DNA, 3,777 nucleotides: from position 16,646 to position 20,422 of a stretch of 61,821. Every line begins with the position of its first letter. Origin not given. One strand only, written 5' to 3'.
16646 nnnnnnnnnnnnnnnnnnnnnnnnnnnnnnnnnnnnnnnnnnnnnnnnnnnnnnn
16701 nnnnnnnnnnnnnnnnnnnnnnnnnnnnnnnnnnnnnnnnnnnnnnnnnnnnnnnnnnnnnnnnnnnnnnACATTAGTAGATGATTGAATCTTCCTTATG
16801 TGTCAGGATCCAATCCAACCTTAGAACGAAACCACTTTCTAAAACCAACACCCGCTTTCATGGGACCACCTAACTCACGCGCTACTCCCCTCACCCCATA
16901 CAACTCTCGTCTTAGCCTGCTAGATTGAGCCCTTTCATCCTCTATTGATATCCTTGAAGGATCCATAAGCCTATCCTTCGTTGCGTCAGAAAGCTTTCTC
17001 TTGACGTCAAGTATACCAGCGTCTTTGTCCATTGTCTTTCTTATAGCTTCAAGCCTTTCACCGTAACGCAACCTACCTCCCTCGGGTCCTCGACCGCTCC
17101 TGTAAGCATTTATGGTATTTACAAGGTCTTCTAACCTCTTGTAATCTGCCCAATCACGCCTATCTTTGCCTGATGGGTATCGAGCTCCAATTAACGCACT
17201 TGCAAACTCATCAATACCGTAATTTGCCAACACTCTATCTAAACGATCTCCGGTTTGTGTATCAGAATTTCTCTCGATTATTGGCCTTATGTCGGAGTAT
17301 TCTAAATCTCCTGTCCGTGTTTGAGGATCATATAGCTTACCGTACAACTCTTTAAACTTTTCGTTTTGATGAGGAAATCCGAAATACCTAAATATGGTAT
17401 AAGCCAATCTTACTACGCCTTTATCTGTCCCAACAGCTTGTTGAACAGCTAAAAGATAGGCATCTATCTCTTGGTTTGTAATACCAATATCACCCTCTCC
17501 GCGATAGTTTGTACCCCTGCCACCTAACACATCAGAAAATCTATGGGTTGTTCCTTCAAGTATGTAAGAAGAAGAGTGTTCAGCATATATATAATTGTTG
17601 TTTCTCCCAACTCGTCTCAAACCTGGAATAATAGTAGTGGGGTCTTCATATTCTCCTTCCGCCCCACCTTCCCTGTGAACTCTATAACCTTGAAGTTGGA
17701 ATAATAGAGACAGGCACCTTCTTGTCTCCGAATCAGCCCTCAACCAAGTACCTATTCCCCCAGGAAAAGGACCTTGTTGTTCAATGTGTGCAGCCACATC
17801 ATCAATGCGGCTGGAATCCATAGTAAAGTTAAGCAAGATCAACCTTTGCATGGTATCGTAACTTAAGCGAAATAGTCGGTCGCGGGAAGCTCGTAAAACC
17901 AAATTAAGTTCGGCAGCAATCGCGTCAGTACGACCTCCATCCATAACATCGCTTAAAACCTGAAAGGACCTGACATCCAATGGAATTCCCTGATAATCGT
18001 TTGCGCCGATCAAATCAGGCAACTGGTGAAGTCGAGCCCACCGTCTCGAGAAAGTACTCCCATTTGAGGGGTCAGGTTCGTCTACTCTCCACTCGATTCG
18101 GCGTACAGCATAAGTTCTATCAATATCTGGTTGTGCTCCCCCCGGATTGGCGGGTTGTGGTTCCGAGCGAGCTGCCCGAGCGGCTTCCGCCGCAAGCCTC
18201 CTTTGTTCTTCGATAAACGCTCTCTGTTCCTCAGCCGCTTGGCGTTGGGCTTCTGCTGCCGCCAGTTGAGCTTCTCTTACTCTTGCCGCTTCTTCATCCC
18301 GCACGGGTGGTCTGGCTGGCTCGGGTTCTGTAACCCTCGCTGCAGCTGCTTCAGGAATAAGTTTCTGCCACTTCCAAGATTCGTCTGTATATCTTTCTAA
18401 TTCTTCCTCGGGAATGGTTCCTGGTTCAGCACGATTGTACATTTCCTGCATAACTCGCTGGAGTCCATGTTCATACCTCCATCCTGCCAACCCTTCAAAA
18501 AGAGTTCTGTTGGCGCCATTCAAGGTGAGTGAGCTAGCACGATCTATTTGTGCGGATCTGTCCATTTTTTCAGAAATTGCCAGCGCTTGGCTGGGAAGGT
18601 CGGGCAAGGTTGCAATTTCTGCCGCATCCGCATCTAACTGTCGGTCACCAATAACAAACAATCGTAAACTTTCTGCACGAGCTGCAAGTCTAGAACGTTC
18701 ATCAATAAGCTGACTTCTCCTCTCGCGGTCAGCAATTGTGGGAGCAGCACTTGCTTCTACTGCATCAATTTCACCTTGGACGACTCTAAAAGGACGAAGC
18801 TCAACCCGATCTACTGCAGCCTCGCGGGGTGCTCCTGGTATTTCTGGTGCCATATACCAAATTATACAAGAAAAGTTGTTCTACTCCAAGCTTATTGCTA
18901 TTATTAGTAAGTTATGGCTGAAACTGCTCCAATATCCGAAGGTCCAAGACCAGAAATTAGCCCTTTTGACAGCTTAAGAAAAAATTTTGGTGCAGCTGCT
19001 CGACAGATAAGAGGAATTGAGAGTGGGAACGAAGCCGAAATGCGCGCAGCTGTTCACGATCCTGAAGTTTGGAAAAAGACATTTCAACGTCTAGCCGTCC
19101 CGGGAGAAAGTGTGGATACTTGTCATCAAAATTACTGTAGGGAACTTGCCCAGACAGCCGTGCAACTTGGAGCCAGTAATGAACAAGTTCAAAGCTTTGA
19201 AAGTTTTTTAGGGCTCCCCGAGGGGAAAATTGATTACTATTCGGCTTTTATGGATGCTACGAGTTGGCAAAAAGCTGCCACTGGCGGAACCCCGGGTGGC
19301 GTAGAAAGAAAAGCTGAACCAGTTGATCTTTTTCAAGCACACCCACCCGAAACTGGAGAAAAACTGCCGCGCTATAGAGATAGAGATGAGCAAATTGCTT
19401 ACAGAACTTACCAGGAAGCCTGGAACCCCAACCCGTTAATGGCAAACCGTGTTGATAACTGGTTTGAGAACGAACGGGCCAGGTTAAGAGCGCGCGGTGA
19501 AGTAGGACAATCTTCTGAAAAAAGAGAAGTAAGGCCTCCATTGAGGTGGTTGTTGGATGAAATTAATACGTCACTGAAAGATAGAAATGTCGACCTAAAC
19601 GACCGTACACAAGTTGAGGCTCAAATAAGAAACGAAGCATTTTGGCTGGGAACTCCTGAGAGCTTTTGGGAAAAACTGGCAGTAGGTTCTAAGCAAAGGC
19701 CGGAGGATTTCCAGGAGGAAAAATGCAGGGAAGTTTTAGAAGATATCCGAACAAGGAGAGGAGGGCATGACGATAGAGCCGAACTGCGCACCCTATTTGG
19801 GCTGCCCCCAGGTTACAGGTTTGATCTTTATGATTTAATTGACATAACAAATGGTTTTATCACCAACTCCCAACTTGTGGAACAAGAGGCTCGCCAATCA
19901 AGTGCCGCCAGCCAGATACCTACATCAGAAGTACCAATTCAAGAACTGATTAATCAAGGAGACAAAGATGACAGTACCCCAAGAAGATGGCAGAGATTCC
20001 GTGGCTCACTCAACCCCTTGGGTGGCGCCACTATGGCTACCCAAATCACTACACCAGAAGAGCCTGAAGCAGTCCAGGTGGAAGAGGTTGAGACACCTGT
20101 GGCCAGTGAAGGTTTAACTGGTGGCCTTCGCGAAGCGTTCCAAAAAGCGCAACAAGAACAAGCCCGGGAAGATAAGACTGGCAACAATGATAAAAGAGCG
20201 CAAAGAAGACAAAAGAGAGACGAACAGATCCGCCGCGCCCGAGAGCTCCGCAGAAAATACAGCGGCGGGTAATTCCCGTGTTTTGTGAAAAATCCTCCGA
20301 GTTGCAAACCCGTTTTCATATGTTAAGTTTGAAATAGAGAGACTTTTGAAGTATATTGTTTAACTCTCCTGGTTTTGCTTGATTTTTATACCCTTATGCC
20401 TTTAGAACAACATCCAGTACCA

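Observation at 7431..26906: Chromosomal, relaxase-free conjugation-like T4SS abutting oriC on the lagging strand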

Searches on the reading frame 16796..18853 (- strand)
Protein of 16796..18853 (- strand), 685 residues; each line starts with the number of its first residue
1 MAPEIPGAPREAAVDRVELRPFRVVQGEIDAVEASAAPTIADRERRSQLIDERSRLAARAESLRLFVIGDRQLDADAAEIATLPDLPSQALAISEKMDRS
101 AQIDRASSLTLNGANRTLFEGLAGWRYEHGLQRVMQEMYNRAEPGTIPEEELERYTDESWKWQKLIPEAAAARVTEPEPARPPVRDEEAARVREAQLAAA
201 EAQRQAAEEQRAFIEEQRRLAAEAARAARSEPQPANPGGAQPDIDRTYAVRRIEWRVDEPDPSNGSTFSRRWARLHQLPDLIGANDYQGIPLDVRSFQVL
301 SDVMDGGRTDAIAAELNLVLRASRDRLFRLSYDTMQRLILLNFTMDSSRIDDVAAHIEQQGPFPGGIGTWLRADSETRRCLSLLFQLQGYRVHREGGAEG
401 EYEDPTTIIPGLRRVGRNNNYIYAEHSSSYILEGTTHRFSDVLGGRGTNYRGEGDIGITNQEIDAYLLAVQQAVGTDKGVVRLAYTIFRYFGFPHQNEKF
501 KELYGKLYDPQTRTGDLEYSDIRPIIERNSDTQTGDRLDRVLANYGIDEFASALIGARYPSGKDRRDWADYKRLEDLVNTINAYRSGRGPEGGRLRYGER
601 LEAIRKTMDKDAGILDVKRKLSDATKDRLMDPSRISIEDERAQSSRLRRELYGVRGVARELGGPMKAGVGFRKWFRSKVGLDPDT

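Call 5: search_protein_families(library=pfam, max_evalue=0.01, proteins=[window:16796-18853:-])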
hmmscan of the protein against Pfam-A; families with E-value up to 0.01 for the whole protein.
window:16796-18853:- (685 aa): 0 families

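Call 39: find_homologous_proteins(query=window:16796-18853:-, max_evalue=0.001)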
Query window:16796-18853:- (685 aa): 4 proteins with E <= 0.001 among 8000 candidates.
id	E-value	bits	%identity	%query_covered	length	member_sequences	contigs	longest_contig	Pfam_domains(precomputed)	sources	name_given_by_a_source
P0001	0.0e+0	1524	100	100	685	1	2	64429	-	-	-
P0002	6.5e-79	284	41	61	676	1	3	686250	-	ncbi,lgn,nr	ncbi:MAG: hypothetical protein HYU80_00535 [Candidatus Blackburnbacteria bacterium]|nr:hypothetical 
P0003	4.2e-78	282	35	94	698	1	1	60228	-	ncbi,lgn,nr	ncbi:MAG: hypothetical protein HY376_04105 [Candidatus Blackburnbacteria bacterium]|nr:hypothetical 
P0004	2.9e-34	137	34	59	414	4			-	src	-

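Call 53: search_protein_representatives(alignment_id=A1)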
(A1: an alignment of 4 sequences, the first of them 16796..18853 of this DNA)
Query: 4 sequences, 684 profile positions. Proteins with E-value up to 0.001 (for the whole library): 36; up to 1e-10: 30; up to 1e-30: 25. The best 36 are listed.
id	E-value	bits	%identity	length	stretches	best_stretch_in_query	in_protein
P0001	0.0e+00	1118.8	-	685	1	1-679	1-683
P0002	0.0e+00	1023.5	-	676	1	1-680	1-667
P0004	1.1e-187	642.2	-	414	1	1-446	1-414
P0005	1.7e-145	502.8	-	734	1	18-678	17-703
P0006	1.9e-104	367.1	-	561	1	202-655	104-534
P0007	1.4e-93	331.2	-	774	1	10-655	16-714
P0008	5.2e-82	293.0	-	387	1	268-651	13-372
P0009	1.8e-76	274.7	-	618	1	268-653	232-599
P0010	7.6e-76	272.6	-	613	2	452-654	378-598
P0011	5.6e-75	269.7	-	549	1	270-662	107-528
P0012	2.5e-74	267.6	-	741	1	270-657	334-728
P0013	8.3e-70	252.6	-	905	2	268-397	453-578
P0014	1.8e-67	245.0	-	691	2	453-645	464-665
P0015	2.1e-65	238.1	-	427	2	270-407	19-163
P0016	4.0e-65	237.2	-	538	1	213-633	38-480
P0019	1.7e-61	225.2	-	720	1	1-250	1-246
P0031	5.3e-14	68.2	-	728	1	6-239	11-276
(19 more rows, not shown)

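Call 70: predict_structure(alignment_id=A4)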
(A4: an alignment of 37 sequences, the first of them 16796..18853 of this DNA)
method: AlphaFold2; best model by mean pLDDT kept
length: 685 residues; sequences in the alignment: 37
mean_pLDDT: 83.5   pTM: 0.62
mean pLDDT of the five models: 83.5, 82.8, 82.1, 81.2, 80.5
residues with pLDDT >= 90: 429; 70-90: 113; 50-70: 65; < 50: 78
segments of 3 or more residues with pLDDT < 50: 1-15, 169-187, 230-256, 662-670, 680-685
pLDDT, mean of each block of 10 residues (from residue 1): 41 60 96 93 92 92 91 92 90 92 90 89 94 88 79 63 54 39 46 78 87 91 74 40 39 45 78 97 94 94 90 93 96 95 93 96 96 98 97 90 94 93 86 96 74 76 97 97 98 95 91 92 96 96 96 91 95 97 94 93 97 95 97 89 61 67 46 58 45
secondary structure, 60 per line:
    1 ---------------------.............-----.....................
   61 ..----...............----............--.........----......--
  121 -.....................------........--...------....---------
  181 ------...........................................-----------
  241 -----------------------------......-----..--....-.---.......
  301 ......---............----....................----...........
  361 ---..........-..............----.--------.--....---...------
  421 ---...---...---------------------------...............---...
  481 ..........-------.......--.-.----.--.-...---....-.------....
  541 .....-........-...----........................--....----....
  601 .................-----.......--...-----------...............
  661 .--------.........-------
elements in order (helices of 4 or more, strands of 3 or more residues): H22-34 H40-62 H67-81 H86-97 H100-108 H113-118 H122-142 H149-156 H168-171 H187-229 H270-275 H296-306 H310-321 H326-345 H350-360 H364-373 H375-388 H405-408 E412-414 E430-432 H460-474 H478-490 H498-504 H525-528 H538-545 H547-554 H563-586 H589-592 H597-617 H623-629 H646-661 H670-678

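Call 72: fold_search(model_id=the predicted structure, library=pdb)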
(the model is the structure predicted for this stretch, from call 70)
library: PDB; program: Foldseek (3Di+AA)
matches with E <= 10: 36; with E <= 0.001: 0
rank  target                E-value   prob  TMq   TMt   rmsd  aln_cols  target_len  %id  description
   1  4um2                  2.1e+00  0.06  0.09  0.11  22.3       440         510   12  Crystal structure of the TPR domain of SMG6 (released 2014-07-23)
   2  5ot4_B                3.4e+00  0.02  0.08  0.07  28.1       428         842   12  Structure of the Legionella pneumophila effector RidL (1-866) (released 2017-12-13)
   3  1ez3_B                3.7e+00  0.12  0.06  0.26  14.7       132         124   13  CRYSTAL STRUCTURE OF THE NEURONAL T-SNARE SYNTAXIN-1A (released 2000-06-07)
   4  6o3e_B                3.7e+00  0.03  0.11  0.14  24.5       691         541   11  mouse aE-catenin 82-883 (released 2019-11-13)
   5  4c0o_A                4.2e+00  0.02  0.11  0.09  25.6       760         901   12  Transportin 3 in complex with phosphorylated ASF/SF2 (released 2014-01-22)
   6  5dse_C                4.4e+00  0.02  0.09  0.09  22.4       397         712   14  Crystal Structure of the TTC7B/Hyccin Complex (released 2015-12-02)
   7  7q83_B                4.6e+00  0.06  0.08  0.22  12.6       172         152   13  Crystal structure of S. cerevisiae Sso2 in complex with the pleckstrin homology domain of Sec3 (released 2022-08-31)
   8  9e23_f                4.6e+00  0.02  0.09  0.06  51.5       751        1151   10  Cryo-EM structure of Pre-Chi dynein tail (released 2025-07-09)
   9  4k1n_A                5.1e+00  0.04  0.12  0.15  28.9       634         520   10  Crystal structure of full-length mouse alphaE-catenin (released 2013-05-01)
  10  4igg_B                5.6e+00  0.02  0.12  0.11  25.5       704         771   10  Full-length human alpha-catenin crystal structure (released 2012-12-26)
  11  5k7v_A                5.8e+00  0.09  0.09  0.19  14.8       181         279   14  Computational Design of Self-Assembling Cyclic Protein Homooligomers (released 2017-04-12)
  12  2rkk_A                6.4e+00  0.18  0.09  0.29  10.9       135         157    4  Crystal Structure of S.cerevisiae Vta1 N-terminal domain (released 2008-01-22)
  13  5wfu_A                6.4e+00  0.04  0.06  0.14  16.2       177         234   14  Structural basis for the interaction of 14-3-3beta with Tricarboxylic Acid Cycle intermediate Malate (released 2018-07-18)
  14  7a27_AAA              6.7e+00  0.01  0.07  0.12  25.8       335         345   10  Structure of soluble SmhA crystal form 2 of the tripartite alpha-pore forming toxin, Smh, from Serratia marcescens. (released 2021-03-31)
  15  1dow_A                7.0e+00  0.14  0.12  0.31  21.2       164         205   12  CRYSTAL STRUCTURE OF A CHIMERA OF BETA-CATENIN AND ALPHA-CATENIN (released 2000-07-12)
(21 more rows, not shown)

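Call 77: find_encoding_contigs(protein=P0019, flank=8000, max_places=2)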
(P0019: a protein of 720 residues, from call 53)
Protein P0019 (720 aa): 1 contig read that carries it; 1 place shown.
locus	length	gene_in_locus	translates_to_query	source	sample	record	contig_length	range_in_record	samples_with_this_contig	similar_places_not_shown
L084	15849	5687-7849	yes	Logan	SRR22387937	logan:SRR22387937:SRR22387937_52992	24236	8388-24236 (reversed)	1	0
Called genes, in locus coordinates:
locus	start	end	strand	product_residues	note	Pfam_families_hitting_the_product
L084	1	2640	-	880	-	?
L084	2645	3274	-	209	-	PF26593:TraC-like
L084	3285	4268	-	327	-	PF12666:PrgI (weak)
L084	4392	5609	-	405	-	-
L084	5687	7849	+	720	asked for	-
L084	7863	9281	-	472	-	-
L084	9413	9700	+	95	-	PF04365:BrnT_toxin (weak)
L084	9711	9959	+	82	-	PF12441:CopG_antitoxin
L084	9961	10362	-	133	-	-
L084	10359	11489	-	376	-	-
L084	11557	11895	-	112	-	PF18895:T4SS_pilin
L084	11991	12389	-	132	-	PF18895:T4SS_pilin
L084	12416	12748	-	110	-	-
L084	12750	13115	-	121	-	PF18895:T4SS_pilin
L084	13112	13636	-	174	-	-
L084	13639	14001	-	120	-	PF18895:T4SS_pilin (weak)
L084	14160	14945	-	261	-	PF13518:HTH_28 (faint), PF00665:rve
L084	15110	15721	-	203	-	-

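Call 78: find_encoding_contigs(protein=P0031, flank=8000, max_places=2)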
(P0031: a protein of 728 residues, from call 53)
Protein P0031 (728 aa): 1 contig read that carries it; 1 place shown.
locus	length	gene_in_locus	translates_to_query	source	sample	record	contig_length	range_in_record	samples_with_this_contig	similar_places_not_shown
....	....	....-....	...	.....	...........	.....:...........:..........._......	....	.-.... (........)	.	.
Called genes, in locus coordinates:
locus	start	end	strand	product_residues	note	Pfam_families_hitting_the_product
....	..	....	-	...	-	-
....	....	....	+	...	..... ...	-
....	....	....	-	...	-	-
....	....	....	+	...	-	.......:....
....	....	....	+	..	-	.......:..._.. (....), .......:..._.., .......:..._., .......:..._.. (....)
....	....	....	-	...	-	-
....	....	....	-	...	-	-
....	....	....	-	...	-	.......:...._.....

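Call 85: fold_search(model_id=the predicted structure, library=viral)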
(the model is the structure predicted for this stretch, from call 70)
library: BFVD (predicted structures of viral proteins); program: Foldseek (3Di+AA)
matches with E <= 10: 122; with E <= 0.001: 0
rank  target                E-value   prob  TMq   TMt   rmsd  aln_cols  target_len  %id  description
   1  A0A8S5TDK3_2          1.9e-01  0.11  0.11  0.11  27.6       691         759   11  Tape measure domain protein [Siphoviridae sp. ctNnX9]
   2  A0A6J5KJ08            4.3e-01  0.06  0.10  0.09  28.1       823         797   11  Uncharacterized protein [uncultured Caudovirales phage]
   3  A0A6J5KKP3            4.7e-01  0.07  0.10  0.10  40.4       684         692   12  LT_GEWL domain containing protein [uncultured Caudovirales phage]
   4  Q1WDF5                4.9e-01  0.04  0.07  0.05  52.1       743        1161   12  (no name in the UniProt tables at hand)
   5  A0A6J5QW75            5.4e-01  0.06  0.08  0.11  45.0       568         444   16  Uncharacterized protein [uncultured Caudovirales phage]
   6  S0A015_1              5.9e-01  0.06  0.10  0.08  29.8       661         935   10  Uncharacterized protein [Cellulophaga phage phi19:3]
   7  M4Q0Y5                9.2e-01  0.04  0.09  0.08  33.8       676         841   14  (no name in the UniProt tables at hand)
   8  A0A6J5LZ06            1.1e+00  0.04  0.09  0.08  40.5       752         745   10  TtsA-like Glycoside hydrolase family 108 domain-containing protein [uncultured Caudovirales phage]
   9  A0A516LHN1            1.1e+00  0.03  0.08  0.10  32.5       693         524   10  (no name in the UniProt tables at hand)
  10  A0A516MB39            1.1e+00  0.03  0.08  0.06  30.2       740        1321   11  (no name in the UniProt tables at hand)
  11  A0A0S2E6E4            1.2e+00  0.03  0.10  0.09  32.6       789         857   10  ORF245 [White spot syndrome virus]
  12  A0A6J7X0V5            1.2e+00  0.05  0.09  0.06  35.3       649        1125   11  Tape measure domain-containing protein [uncultured Caudovirales phage]
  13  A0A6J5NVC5            1.2e+00  0.04  0.09  0.10  45.0       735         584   12  Uncharacterized protein [uncultured Caudovirales phage]
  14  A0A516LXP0            1.3e+00  0.03  0.09  0.09  34.6       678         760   12  (no name in the UniProt tables at hand)
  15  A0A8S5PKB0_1          1.4e+00  0.04  0.11  0.09  31.1       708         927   10  Nuclear pore complex protein [Siphoviridae sp. ctL0q1]
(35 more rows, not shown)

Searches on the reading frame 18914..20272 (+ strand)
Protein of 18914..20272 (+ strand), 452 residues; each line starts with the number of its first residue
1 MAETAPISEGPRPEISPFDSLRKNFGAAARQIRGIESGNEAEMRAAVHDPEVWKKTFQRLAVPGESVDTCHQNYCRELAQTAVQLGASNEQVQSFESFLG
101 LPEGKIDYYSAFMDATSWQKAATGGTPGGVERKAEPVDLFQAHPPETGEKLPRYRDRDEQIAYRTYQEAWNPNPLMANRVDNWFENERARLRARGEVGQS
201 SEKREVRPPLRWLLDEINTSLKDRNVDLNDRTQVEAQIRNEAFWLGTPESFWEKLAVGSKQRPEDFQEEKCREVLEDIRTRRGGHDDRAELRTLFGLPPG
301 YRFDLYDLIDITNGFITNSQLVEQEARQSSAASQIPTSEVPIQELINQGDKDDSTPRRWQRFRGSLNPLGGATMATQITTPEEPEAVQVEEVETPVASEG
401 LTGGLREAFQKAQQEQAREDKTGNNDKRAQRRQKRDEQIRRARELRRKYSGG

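Call 5: search_protein_families(library=pfam, max_evalue=0.01, proteins=[window:18914-20272:+])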
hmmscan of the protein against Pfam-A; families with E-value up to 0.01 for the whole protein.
window:18914-20272:+ (452 aa): 0 families

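Call 82: search_protein_families(library=ncbifam, max_evalue=0.01, proteins=[window:18914-20272:+])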
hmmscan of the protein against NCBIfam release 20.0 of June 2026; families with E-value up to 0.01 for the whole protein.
window:18914-20272:+ (452 aa): 0 families
